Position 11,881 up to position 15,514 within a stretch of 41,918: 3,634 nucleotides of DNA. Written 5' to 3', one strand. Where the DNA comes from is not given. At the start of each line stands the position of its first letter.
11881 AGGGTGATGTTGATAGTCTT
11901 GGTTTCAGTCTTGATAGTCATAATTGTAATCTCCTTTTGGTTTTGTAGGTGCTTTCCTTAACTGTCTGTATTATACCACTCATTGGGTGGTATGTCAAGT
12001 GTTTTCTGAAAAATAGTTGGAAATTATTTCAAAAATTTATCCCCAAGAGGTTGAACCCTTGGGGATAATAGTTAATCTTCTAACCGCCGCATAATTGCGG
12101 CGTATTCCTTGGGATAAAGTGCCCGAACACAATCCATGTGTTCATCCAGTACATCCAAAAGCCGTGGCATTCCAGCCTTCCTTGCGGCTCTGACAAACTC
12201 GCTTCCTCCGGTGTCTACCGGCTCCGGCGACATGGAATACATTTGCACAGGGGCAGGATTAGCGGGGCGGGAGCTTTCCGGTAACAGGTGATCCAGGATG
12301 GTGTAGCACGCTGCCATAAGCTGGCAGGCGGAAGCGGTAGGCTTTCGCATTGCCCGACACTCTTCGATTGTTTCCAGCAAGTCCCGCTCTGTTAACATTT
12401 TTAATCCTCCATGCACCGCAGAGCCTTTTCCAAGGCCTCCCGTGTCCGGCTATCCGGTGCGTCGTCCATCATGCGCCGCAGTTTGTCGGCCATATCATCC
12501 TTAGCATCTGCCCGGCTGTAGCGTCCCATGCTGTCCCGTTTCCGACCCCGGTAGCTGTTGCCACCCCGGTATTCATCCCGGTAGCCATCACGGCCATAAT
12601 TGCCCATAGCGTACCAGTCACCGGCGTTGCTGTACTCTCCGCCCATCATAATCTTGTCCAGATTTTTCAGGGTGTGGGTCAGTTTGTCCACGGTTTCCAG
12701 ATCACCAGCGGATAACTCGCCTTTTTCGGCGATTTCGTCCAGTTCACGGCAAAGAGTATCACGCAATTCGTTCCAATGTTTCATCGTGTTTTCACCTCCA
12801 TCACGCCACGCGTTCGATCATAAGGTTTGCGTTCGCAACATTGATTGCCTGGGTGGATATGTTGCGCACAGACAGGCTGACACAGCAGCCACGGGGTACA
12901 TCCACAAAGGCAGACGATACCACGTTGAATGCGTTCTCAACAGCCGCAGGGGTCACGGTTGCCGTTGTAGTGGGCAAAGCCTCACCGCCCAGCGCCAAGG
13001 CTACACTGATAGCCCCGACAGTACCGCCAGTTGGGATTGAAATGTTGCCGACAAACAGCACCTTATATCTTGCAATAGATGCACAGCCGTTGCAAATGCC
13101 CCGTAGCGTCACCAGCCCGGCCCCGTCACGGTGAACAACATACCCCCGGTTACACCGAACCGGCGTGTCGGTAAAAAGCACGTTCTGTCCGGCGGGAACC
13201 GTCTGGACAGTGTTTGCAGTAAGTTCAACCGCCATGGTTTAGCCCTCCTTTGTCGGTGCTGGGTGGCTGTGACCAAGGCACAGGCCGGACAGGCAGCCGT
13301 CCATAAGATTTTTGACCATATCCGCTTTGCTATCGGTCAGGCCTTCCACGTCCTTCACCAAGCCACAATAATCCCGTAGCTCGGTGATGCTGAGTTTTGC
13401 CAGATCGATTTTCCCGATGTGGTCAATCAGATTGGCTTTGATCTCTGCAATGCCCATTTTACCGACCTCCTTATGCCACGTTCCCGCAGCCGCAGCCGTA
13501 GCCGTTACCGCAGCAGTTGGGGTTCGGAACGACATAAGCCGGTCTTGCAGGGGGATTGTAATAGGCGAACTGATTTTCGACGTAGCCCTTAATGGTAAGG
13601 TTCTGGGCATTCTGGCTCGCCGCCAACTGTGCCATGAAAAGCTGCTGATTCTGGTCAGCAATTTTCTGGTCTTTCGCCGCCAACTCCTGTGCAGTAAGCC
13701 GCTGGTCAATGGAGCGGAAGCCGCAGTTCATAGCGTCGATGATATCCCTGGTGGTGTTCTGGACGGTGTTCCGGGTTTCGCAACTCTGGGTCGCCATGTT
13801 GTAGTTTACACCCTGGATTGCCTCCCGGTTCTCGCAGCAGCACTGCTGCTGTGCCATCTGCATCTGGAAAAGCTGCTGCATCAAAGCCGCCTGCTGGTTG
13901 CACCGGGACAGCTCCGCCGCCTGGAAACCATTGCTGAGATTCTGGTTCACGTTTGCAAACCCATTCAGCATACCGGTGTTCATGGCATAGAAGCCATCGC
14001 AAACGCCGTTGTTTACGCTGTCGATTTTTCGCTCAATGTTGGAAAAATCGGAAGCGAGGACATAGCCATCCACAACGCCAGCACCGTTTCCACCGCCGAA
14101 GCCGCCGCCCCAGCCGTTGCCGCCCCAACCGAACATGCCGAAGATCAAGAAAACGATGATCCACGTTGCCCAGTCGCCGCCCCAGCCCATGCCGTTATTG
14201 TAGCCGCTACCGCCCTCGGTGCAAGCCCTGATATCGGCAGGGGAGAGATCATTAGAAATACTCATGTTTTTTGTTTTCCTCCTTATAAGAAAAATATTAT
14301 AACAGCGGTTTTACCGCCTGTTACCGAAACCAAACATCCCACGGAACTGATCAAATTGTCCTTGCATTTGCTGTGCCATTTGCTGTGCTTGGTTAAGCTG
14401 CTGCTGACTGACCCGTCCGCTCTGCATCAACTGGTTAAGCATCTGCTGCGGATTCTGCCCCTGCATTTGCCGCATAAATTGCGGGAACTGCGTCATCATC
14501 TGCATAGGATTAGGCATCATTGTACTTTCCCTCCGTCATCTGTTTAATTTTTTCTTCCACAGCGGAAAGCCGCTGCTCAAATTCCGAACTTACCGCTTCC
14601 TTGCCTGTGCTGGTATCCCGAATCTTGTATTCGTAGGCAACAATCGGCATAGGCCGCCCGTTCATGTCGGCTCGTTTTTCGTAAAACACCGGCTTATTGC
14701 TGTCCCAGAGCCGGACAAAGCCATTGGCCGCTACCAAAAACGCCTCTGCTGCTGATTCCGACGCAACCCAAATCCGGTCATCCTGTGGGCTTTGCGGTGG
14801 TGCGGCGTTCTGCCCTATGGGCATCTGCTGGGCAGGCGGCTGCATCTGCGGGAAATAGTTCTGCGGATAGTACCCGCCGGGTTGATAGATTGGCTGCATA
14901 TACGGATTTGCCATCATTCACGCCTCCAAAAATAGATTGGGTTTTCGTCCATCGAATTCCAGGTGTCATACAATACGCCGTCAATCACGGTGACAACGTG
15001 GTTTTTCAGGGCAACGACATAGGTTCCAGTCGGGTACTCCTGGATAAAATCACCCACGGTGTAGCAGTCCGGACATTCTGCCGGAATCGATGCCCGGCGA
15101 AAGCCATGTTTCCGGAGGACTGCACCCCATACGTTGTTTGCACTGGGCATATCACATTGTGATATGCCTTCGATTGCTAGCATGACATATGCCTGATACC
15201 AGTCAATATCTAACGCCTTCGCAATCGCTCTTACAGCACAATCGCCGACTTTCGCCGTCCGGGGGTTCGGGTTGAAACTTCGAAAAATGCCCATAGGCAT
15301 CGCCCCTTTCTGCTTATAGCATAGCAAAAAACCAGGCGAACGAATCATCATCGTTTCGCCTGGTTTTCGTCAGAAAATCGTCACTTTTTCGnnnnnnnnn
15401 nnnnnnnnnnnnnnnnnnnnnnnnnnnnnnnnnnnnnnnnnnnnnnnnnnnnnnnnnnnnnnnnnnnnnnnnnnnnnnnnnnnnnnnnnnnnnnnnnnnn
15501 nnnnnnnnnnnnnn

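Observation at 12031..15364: Terminator-bracketed eight-gene unit of extreme low-complexity, Cys-rich and membrane proteins in the moron slot: candidate undescribed system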

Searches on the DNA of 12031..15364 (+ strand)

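Call 7: search_dna_similar(query=window:12031-15364:+, collection=phages, mode=distant, max_rows=20)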
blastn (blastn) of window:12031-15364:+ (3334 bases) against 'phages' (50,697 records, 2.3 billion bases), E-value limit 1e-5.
Records with a match: 7; places in all: 7; records where one place covers at least 80% of the query: 0.
Best place of each record, by identity: 80-90% 1; 60-80% 6.
By first word of the organism name: Bacteriophage 6; Dulem 1.
By host as written in the record: - 6; Propithecus coquereli 1.
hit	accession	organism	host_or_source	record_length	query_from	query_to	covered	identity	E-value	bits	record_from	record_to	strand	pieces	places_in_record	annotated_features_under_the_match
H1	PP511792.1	Dulem virus 33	Propithecus coquereli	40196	620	1887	23%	68.7%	6e-35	243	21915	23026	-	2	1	hypothetical protein (x3)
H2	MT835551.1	Bacteriophage sp.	human fecal samples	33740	1705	2101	12%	74.3%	5e-62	246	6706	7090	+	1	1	record has no annotation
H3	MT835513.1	Bacteriophage sp.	human fecal samples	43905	1607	1977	11%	70.9%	7e-41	176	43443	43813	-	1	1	record has no annotation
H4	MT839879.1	Bacteriophage sp.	human fecal samples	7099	1526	1873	10%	71.9%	2e-41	178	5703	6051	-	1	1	record has no annotation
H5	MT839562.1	Bacteriophage sp.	human fecal samples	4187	1705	1815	3%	78.4%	6e-16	93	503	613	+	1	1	record has no annotation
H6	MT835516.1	Bacteriophage sp.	human fecal samples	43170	1705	1812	3%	74.1%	7e-9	70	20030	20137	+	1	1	record has no annotation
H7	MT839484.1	Bacteriophage sp.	human fecal samples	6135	1755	1819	2%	81.5%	3e-7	64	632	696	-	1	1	record has no annotation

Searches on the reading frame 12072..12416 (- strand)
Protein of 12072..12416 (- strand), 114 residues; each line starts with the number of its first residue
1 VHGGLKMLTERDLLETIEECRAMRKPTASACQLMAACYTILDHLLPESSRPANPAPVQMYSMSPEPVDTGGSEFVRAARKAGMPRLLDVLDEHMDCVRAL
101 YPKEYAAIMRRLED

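Call 4: search_protein_families(library=pfam, proteins=[window:12072-12416:-], max_evalue=1)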
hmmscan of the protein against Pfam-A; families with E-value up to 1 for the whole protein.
window:12072-12416:- (114 aa): 1 family
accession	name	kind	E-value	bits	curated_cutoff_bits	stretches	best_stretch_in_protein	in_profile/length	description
PF25073.1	DUF7797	-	0.046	13.9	27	1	14-41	27-54/60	Domain of unknown function (DUF7797)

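Call 5: search_protein_families(library=phrogs, proteins=[window:12072-12416:-], max_evalue=1)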
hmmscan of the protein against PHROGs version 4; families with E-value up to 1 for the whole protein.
window:12072-12416:- (114 aa): 0 families

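Call 6: search_protein_families(library=ncbifam, proteins=[window:12072-12416:-], max_evalue=1)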
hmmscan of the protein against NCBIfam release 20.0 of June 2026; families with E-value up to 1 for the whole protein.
window:12072-12416:- (114 aa): 0 families

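Call 94: search_protein_families(library=padloc, proteins=[window:12072-12398:-], max_evalue=0.1)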
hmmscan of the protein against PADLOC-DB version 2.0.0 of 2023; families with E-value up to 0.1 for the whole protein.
window:12072-12398:- (108 aa): 0 families

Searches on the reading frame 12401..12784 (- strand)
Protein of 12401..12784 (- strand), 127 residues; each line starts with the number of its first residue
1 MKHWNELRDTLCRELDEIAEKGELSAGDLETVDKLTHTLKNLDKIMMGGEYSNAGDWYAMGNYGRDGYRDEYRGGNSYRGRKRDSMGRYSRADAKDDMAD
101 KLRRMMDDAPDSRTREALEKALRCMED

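Call 4: search_protein_families(library=pfam, proteins=[window:12401-12784:-], max_evalue=1)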
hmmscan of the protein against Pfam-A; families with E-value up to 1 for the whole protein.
window:12401-12784:- (127 aa): 3 families
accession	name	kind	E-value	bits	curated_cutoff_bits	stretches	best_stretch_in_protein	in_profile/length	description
PF14202.11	TnpW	-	0.068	13.4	25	1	93-106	19-32/35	Transposon-encoded protein TnpW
PF13646.12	HEAT_2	-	0.16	12.7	27.7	1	96-123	61-88/88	HEAT repeats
PF20531.3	DUF6746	-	0.19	12.1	27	1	13-41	49-77/124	Family of unknown function (DUF6746)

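Call 5: search_protein_families(library=phrogs, proteins=[window:12401-12784:-], max_evalue=1)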
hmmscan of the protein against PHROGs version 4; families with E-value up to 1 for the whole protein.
window:12401-12784:- (127 aa): 1 family
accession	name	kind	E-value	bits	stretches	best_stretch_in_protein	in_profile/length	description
phrog_28802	-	unknown function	2e-06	29.2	1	6-93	4-85/190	-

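Call 6: search_protein_families(library=ncbifam, proteins=[window:12401-12784:-], max_evalue=1)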
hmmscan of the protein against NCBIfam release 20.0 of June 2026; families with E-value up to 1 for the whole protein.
window:12401-12784:- (127 aa): 1 family
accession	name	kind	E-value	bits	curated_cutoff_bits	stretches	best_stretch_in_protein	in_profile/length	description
TIGR02780.1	TrbJ_Ti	equivalog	0.13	11.7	100.55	1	30-109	82-154/253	P-type conjugative transfer protein TrbJ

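Call 84: search_solved_structures(query=A6, max_evalue=10, show_alignments=1)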
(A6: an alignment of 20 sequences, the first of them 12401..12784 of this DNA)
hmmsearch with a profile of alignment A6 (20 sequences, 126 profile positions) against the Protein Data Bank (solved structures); distinct sequences matched with E-value up to 10: 0.

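Call 94: search_protein_families(library=padloc, proteins=[window:12401-12784:-], max_evalue=0.1)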
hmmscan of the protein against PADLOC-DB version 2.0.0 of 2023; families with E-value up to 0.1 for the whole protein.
window:12401-12784:- (127 aa): 0 families

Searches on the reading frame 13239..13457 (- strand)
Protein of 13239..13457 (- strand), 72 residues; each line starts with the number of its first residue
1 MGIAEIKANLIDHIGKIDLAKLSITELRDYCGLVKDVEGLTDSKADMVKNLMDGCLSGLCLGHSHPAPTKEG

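Call 4: search_protein_families(library=pfam, proteins=[window:13239-13457:-], max_evalue=1)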
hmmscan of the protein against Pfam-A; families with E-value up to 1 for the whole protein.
window:13239-13457:- (72 aa): 2 families
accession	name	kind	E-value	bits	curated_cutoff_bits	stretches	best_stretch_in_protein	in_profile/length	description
PF06698.16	DUF1192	-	0.065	13.8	25.5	1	12-33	10-31/58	Protein of unknown function (DUF1192)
PF02037.33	SAP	-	0.16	12.1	23.9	0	18-31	1-14/37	SAP domain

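Call 5: search_protein_families(library=phrogs, proteins=[window:13239-13457:-], max_evalue=1)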
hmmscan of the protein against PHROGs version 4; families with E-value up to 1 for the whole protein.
window:13239-13457:- (72 aa): 1 family
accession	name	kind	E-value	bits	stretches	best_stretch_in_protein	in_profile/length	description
phrog_13598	-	unknown function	0.051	14.9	1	19-48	31-60/67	-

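Call 6: search_protein_families(library=ncbifam, proteins=[window:13239-13457:-], max_evalue=1)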
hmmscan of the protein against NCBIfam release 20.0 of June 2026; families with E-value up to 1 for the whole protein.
window:13239-13457:- (72 aa): 0 families

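Call 94: search_protein_families(library=padloc, proteins=[window:13239-13457:-], max_evalue=0.1)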
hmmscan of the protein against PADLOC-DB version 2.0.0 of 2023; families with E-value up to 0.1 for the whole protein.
window:13239-13457:- (72 aa): 0 families

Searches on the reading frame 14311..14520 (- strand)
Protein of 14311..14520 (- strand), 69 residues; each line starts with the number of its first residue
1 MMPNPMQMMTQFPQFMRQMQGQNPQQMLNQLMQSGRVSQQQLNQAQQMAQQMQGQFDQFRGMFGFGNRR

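Call 4: search_protein_families(library=pfam, proteins=[window:14311-14520:-], max_evalue=1)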
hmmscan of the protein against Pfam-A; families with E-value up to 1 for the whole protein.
window:14311-14520:- (69 aa): 6 families
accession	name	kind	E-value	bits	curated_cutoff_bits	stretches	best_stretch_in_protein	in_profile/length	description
PF24862.1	SUS_EPBD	-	0.0088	16.9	27.7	1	7-53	19-65/88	Sucrose synthase EPBD domain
PF10244.14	MRP-L51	-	0.021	15.3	25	1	4-53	32-82/93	Mitochondrial ribosomal subunit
PF14584.11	DUF4446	-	0.022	15.2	27.4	1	7-58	26-77/150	Protein of unknown function (DUF4446)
PF06757.18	Ins_allergen_rp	-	0.026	14.8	23.2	1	6-47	125-165/174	Insect allergen related repeat, nitrile-specifier detoxification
PF02465.23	FliD_N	-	0.079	14.1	24.8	1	21-59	2-40/97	Flagellar hook-associated protein 2 N-terminus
PF09012.17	FeoC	-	0.1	13.2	21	1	22-42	29-49/69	FeoC like transcriptional regulator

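Call 5: search_protein_families(library=phrogs, proteins=[window:14311-14520:-], max_evalue=1)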
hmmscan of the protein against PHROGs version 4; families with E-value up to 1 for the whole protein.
window:14311-14520:- (69 aa): 1 family
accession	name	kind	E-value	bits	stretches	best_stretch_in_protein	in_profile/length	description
phrog_22984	-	unknown function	1.1e-19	71.6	1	5-64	14-73/74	-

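Call 6: search_protein_families(library=ncbifam, proteins=[window:14311-14520:-], max_evalue=1)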
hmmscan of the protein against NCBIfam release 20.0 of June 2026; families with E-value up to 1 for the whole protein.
window:14311-14520:- (69 aa): 1 family
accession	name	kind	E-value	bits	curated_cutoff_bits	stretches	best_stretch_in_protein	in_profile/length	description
NF041377.1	XopX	subfamily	0.052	11.9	800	1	6-57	34-85/571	XopX family type III secretion system effector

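Call 94: search_protein_families(library=padloc, proteins=[window:14311-14520:-], max_evalue=0.1)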
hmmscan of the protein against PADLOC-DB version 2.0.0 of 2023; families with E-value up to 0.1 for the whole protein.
window:14311-14520:- (69 aa): 0 families

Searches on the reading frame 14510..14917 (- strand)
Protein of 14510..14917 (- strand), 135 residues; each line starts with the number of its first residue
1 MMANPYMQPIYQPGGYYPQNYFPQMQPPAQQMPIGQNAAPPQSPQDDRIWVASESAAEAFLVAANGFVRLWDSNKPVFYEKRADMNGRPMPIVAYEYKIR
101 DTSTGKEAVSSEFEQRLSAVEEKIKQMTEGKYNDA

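Call 4: search_protein_families(library=pfam, proteins=[window:14510-14917:-], max_evalue=1)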
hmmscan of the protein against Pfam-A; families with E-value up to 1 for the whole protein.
window:14510-14917:- (135 aa): 0 families

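Call 5: search_protein_families(library=phrogs, proteins=[window:14510-14917:-], max_evalue=1)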
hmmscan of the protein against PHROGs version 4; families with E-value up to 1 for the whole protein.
window:14510-14917:- (135 aa): 3 families
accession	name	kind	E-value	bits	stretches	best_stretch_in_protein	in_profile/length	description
phrog_21718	-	unknown function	3.2e-11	44.4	1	9-108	4-114/159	-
phrog_1930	-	unknown function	0.25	12.4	1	103-129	42-68/71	-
phrog_26288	-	unknown function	0.26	12.4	1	79-122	25-68/86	-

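Call 6: search_protein_families(library=ncbifam, proteins=[window:14510-14917:-], max_evalue=1)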
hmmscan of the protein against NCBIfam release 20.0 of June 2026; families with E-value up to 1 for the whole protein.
window:14510-14917:- (135 aa): 0 families

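Call 83: search_solved_structures(query=A7, max_evalue=10, show_alignments=2)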
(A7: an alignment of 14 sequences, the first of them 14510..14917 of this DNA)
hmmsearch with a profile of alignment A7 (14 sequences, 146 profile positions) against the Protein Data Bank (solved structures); distinct sequences matched with E-value up to 10: 2.
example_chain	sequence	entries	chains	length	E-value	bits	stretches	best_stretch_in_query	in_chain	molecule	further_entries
9l94_O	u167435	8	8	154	1.2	12.4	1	85-139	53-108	Large ribosomal subunit protein uL30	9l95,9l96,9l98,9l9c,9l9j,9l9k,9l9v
4oyd_B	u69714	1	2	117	2.1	11.6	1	96-140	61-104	Computationally designed Inhibitor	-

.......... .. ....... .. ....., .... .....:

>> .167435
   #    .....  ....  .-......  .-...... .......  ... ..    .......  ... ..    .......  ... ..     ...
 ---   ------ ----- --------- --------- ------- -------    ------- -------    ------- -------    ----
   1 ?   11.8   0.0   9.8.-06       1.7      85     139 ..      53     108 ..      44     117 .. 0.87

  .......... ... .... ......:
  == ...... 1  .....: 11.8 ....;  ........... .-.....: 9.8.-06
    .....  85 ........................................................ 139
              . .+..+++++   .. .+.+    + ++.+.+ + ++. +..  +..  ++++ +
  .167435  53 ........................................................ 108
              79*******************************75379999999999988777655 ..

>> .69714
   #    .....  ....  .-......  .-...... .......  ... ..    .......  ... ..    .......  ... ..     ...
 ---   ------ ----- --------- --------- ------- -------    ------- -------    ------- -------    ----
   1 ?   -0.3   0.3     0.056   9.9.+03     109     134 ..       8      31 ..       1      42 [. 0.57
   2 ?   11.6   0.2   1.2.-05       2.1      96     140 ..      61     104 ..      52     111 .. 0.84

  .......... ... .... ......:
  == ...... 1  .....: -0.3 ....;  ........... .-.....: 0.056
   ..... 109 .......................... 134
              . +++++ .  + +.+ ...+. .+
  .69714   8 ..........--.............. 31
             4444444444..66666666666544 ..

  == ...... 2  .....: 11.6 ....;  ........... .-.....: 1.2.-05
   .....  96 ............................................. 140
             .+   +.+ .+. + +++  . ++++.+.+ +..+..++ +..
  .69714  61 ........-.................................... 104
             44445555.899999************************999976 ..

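Call 94: search_protein_families(library=padloc, proteins=[window:14510-14917:-], max_evalue=0.1)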
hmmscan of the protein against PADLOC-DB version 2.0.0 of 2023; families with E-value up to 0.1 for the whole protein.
window:14510-14917:- (135 aa): 0 families
